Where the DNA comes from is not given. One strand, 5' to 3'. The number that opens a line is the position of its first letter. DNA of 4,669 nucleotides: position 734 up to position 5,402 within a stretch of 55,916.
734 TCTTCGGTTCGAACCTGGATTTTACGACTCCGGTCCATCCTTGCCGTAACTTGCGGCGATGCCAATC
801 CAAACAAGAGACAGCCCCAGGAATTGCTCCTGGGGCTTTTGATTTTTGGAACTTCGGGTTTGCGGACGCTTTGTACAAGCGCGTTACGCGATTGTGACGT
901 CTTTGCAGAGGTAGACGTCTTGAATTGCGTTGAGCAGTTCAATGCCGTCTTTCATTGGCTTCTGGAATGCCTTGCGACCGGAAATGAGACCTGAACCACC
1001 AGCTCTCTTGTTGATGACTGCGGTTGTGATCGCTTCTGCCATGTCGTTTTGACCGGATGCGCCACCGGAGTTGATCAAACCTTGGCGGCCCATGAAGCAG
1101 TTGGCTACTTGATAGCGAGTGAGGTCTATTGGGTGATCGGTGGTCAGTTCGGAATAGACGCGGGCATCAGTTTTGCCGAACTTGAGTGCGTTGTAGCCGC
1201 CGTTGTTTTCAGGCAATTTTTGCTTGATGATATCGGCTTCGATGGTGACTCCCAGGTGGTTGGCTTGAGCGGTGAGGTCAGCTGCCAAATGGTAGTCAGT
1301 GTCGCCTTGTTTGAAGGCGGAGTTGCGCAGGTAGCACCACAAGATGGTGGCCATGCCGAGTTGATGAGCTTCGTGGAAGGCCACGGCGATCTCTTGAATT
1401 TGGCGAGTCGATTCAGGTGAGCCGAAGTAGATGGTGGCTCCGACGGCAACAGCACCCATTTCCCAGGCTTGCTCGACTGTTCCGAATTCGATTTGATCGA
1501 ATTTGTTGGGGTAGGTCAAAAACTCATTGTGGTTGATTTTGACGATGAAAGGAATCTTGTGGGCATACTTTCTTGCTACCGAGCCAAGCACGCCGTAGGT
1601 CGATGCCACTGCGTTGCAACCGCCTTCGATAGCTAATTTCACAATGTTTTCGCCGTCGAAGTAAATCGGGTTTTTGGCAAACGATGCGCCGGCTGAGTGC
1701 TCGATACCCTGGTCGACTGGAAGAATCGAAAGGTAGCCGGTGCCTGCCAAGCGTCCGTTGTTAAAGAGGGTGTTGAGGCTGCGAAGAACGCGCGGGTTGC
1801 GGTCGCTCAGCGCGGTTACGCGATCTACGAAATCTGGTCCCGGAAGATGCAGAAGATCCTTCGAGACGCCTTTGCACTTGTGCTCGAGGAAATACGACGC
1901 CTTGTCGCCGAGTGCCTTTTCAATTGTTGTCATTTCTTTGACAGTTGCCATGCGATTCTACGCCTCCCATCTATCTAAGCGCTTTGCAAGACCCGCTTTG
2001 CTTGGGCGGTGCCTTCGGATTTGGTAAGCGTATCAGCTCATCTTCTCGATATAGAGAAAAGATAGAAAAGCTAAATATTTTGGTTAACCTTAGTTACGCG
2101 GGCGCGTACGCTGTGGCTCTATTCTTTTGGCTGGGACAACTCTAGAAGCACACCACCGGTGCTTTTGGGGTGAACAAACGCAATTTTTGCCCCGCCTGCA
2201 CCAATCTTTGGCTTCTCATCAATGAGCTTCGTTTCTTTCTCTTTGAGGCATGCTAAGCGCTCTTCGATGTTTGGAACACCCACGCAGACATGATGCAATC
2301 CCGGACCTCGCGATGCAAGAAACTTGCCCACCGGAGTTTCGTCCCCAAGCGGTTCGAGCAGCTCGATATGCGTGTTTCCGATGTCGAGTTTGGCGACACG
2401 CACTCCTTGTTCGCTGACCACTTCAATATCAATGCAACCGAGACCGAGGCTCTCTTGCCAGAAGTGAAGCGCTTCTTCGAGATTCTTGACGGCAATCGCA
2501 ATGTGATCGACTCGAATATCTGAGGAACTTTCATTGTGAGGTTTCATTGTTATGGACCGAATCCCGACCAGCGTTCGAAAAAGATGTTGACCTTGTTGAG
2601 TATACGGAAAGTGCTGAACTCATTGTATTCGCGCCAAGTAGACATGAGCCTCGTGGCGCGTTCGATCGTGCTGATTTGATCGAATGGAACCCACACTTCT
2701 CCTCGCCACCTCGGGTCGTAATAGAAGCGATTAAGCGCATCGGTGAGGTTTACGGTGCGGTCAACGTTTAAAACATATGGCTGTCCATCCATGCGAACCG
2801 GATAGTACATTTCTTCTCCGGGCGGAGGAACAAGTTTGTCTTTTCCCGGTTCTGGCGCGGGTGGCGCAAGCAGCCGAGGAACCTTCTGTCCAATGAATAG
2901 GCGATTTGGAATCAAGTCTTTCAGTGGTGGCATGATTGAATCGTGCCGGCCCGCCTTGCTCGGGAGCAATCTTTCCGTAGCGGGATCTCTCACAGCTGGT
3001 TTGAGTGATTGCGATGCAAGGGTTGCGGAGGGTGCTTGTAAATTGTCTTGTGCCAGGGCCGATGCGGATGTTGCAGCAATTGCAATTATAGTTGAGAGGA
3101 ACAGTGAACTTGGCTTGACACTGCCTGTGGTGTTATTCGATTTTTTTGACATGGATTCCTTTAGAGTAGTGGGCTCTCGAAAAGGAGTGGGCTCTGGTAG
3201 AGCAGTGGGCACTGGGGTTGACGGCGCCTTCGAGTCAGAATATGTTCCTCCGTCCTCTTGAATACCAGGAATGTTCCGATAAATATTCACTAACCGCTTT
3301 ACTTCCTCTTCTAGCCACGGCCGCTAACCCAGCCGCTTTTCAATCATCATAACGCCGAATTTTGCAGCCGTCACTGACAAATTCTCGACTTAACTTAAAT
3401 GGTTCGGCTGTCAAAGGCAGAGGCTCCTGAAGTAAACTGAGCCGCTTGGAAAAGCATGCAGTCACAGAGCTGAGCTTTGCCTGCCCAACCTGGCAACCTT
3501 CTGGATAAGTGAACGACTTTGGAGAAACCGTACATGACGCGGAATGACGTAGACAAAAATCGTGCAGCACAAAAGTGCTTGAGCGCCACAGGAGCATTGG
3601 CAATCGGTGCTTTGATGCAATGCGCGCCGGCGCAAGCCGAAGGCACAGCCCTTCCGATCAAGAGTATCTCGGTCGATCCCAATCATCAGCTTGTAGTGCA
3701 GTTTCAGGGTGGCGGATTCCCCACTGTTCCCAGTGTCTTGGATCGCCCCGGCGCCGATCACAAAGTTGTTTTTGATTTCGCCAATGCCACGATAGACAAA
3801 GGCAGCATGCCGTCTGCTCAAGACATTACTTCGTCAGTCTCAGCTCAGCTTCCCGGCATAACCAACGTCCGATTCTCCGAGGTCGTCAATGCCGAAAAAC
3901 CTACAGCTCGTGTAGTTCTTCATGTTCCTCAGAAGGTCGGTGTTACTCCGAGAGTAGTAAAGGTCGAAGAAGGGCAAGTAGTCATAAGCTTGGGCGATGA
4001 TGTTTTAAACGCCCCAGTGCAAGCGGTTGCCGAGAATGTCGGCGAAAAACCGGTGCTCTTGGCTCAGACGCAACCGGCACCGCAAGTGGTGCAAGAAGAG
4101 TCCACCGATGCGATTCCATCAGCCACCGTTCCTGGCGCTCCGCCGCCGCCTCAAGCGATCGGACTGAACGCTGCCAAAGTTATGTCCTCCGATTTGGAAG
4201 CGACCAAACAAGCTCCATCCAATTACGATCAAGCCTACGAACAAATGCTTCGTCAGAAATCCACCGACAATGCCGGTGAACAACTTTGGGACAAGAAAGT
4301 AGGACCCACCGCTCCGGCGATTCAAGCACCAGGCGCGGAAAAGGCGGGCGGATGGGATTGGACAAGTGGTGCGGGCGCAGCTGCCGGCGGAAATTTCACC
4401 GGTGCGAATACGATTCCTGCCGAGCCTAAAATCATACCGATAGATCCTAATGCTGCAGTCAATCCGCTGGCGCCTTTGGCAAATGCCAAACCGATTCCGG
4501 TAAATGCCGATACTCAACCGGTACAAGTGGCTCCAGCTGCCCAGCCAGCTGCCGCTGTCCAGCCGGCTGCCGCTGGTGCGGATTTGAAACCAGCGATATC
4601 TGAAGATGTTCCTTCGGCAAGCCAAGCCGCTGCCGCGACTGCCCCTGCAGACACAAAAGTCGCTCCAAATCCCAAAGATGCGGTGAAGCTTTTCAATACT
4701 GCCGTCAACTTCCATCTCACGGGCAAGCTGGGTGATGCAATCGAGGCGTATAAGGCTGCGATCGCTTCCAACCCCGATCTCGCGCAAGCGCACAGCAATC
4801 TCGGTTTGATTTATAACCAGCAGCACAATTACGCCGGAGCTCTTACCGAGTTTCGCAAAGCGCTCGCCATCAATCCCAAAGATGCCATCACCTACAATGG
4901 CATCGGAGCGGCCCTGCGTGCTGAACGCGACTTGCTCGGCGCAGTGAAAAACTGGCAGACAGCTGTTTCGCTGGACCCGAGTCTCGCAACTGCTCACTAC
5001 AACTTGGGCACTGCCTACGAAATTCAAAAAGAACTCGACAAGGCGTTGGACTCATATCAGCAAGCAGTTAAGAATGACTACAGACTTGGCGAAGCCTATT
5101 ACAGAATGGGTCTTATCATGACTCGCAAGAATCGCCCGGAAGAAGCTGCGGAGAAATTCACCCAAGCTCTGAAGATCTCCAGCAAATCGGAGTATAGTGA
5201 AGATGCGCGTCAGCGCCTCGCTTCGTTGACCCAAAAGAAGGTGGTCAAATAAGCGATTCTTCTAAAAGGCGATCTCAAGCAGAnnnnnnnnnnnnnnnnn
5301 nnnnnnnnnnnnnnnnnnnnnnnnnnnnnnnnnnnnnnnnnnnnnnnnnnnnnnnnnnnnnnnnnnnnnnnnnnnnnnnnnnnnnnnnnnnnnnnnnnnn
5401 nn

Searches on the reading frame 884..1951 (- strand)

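Call 68: search_protein_families(library=pfam, proteins=[window:884-1951:-], max_evalue=0.001)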
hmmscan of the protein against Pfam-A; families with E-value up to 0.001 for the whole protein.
window:884-1951:- (355 aa): 1 family
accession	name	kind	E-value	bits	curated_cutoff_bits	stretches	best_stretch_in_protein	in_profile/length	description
PF01791.15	DeoC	-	1.2e-65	221.8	23.8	1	75-331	2-229/229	DeoC/LacD family aldolase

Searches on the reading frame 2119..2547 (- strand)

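Call 68: search_protein_families(library=pfam, proteins=[window:2119-2547:-], max_evalue=0.001)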
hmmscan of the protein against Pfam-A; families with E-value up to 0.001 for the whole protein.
window:2119-2547:- (142 aa): 3 families
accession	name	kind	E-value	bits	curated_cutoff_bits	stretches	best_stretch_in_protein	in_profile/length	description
PF13669.12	Glyoxalase_4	-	7e-23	81.4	27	1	14-124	1-109/109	Glyoxalase/Bleomycin resistance protein/Dioxygenase superfamily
PF00903.31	Glyoxalase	-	2.3e-15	57.5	20.6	1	12-137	1-121/121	Glyoxalase/Bleomycin resistance protein/Dioxygenase superfamily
PF13468.12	Glyoxalase_3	-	4e-07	30.7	25.1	1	13-104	1-98/176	Glyoxalase-like domain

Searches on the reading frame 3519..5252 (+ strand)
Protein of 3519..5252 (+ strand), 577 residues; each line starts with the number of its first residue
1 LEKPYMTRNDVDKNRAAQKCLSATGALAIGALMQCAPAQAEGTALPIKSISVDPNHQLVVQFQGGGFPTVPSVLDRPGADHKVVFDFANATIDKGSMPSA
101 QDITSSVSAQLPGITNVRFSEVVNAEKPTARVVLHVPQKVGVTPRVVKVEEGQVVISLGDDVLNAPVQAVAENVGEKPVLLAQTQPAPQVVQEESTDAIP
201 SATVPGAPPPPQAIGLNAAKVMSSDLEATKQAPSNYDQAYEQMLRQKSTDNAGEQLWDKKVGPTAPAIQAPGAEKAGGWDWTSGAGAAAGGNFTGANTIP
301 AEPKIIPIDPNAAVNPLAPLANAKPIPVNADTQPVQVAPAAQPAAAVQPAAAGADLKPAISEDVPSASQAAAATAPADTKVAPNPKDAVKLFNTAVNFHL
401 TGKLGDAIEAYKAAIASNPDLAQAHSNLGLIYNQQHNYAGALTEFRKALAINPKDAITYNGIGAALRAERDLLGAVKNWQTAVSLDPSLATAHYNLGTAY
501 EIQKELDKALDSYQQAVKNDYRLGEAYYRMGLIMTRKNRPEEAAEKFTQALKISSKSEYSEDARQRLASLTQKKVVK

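Call 68: search_protein_families(library=pfam, proteins=[window:3519-5252:+], max_evalue=0.001)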
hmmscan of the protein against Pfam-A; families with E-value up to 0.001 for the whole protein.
window:3519-5252:+ (577 aa): 14 families
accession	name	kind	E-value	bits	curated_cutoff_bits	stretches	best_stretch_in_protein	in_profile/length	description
PF13414.12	TPR_11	-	2.9e-29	100.9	26.8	3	399-435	5-41/42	TPR repeat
PF00515.34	TPR_1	-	3.6e-29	99.8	27.8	2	490-519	1-30/34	Tetratricopeptide repeat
PF07719.23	TPR_2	-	7.4e-29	97.9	27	3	422-455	1-34/34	Tetratricopeptide repeat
PF13432.12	TPR_16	-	6.6e-18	65.3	32.7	3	402-456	11-65/65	Tetratricopeptide repeat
PF13424.12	TPR_12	-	2.1e-16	60.3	30.1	1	456-518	3-73/77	Tetratricopeptide repeat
PF13181.12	TPR_8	-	2.3e-15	55.8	25.7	0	490-520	1-31/34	Tetratricopeptide repeat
PF13431.12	TPR_17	-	1.7e-14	53.3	24.4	0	410-442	1-33/34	Tetratricopeptide repeat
PF14559.12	TPR_19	-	3.4e-10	40.5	25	1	402-458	5-60/68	Tetratricopeptide repeat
PF13428.12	TPR_14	-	1.6e-09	38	23.5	0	427-459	6-38/44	Tetratricopeptide repeat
PF13174.12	TPR_6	-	4.3e-08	33.7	26.3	0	525-552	1-28/33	Tetratricopeptide repeat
PF13176.12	TPR_7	-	5.7e-08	32.7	27.9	0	492-520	1-31/36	Tetratricopeptide repeat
PF24575.1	TPR_Slam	-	5.2e-07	30.5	35.2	0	384-442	43-101/104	Surface lipoprotein assembly modifier, N-terminal TPR repeats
PF25063.1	ARM_TT21_C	-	1.8e-05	25.2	35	0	475-558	80-163/209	Tetratricopeptide repeat protein 21 C-terminal ARM domain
PF13371.12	TPR_9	-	0.00068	20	35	0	406-456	13-63/73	Tetratricopeptide repeat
